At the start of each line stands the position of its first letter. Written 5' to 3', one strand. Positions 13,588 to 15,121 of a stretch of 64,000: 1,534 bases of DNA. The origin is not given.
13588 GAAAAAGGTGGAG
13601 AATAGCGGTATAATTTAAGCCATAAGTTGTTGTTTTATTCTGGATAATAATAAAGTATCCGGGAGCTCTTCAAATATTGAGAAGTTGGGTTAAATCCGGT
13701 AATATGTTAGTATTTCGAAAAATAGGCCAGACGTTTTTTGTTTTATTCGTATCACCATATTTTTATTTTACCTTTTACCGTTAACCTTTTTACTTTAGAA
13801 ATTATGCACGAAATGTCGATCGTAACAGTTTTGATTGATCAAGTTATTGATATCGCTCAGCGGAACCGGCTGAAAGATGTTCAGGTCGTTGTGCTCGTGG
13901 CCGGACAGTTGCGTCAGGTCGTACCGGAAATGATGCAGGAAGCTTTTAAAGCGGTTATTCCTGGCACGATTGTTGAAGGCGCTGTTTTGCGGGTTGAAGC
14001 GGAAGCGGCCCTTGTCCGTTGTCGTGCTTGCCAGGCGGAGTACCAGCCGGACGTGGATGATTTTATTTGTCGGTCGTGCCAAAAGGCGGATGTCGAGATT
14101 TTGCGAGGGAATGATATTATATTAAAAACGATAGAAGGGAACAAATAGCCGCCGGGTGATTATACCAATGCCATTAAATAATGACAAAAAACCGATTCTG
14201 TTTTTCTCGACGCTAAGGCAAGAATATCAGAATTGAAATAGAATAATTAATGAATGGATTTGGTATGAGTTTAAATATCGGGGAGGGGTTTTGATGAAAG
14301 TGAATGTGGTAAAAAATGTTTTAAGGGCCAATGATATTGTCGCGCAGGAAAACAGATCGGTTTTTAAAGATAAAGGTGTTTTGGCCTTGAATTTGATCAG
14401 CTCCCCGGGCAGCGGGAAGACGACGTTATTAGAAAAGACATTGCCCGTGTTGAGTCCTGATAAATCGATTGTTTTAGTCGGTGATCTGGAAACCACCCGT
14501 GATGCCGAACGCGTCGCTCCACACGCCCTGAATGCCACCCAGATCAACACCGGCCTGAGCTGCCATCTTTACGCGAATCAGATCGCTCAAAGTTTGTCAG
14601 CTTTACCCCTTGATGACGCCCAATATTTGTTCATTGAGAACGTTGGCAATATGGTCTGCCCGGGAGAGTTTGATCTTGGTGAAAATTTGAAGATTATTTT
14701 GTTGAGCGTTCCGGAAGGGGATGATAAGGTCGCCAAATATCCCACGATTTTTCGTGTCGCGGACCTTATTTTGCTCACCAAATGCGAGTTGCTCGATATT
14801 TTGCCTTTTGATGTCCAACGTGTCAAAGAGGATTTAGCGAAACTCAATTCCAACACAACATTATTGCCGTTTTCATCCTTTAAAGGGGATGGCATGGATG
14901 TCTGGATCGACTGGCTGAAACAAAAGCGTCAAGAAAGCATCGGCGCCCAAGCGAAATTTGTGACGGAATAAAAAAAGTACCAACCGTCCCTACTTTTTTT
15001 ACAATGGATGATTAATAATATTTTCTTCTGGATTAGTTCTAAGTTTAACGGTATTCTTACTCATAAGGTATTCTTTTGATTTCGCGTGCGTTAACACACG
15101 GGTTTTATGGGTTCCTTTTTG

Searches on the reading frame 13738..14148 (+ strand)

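Call 3: search_protein_families(library=pfam, proteins=[window:13738-14148:+], max_evalue=0.01)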
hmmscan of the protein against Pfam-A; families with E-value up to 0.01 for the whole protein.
window:13738-14148:+ (136 aa): 1 family
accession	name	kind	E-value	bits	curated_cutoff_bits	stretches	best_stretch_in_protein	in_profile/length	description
PF01155.25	HypA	-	3.7e-28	98.2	28.9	1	23-133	1-111/112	Hydrogenase/urease nickel incorporation, metallochaperone, hypA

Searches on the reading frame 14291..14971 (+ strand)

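Call 3: search_protein_families(library=pfam, proteins=[window:14291-14971:+], max_evalue=0.01)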
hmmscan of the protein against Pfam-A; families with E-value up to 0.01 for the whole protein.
window:14291-14971:+ (226 aa): 1 family
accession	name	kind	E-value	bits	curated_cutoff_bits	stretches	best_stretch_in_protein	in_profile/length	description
PF02492.25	cobW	-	1.3e-17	64.4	20.7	1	35-191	5-178/180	CobW/HypB/UreG, nucleotide-binding domain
